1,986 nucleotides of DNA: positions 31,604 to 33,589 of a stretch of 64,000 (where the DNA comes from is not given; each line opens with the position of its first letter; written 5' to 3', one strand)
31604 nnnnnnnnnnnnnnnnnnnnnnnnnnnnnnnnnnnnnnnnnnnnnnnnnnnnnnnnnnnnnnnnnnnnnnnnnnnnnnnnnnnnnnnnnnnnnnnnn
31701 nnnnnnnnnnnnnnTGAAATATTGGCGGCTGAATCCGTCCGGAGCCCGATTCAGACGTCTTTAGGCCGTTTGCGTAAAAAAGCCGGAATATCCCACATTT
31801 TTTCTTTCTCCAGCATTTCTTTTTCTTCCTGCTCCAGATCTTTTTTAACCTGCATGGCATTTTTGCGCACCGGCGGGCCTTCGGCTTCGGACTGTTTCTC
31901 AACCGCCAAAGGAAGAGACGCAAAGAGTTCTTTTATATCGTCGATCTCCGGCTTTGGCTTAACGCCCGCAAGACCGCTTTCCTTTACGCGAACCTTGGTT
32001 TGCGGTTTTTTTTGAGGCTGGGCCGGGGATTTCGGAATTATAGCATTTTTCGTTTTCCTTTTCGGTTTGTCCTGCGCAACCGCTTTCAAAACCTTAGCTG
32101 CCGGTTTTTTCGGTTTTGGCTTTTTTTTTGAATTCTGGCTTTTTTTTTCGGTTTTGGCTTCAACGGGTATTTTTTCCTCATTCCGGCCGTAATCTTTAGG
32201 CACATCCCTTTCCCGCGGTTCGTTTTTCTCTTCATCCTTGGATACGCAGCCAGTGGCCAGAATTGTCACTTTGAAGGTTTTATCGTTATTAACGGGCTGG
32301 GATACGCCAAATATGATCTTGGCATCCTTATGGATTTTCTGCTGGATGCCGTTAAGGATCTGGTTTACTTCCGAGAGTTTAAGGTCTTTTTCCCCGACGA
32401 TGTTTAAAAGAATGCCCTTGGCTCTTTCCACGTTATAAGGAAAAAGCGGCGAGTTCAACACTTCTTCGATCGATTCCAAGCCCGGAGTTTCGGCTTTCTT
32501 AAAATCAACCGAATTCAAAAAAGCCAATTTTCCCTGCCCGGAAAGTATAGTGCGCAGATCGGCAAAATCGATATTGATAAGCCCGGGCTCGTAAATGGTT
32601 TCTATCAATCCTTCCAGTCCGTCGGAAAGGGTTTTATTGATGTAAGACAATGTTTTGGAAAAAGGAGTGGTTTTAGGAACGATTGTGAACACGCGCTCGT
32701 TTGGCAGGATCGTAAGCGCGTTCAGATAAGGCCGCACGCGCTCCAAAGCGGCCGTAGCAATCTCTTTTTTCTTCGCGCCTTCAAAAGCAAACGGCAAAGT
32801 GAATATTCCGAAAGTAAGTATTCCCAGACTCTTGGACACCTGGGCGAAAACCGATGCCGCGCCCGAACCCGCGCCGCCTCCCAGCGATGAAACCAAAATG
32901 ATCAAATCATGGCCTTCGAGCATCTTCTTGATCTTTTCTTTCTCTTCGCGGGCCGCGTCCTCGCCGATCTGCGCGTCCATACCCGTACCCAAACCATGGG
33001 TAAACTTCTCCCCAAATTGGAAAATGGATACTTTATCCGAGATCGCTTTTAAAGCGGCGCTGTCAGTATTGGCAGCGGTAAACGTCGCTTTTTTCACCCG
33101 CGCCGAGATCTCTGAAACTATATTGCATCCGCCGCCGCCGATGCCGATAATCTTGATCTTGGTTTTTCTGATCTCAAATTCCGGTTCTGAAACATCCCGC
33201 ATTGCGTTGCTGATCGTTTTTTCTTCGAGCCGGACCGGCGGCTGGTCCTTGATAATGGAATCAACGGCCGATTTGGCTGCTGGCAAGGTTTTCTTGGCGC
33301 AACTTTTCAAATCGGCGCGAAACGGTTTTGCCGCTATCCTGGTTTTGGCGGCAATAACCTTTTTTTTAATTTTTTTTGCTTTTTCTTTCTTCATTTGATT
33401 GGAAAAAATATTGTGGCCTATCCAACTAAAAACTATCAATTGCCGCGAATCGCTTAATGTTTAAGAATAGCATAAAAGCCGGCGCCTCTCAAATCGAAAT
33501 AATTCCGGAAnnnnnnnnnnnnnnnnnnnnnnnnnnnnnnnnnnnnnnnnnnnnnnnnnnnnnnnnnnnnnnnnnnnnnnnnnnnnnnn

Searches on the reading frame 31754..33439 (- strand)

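Call 38: search_protein_families(library=pfam, proteins=[window:31754-33439:-], max_evalue=0.00001)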
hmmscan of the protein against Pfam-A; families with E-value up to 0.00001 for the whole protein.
window:31754-33439:- (562 aa): 2 families
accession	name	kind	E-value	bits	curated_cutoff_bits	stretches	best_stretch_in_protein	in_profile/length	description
PF00091.31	Tubulin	-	1.1e-32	114.3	33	1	94-254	1-189/190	Tubulin/FtsZ family, GTPase domain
PF12327.13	FtsZ_C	-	8.9e-16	58.4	27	1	318-397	14-93/95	FtsZ family, C-terminal domain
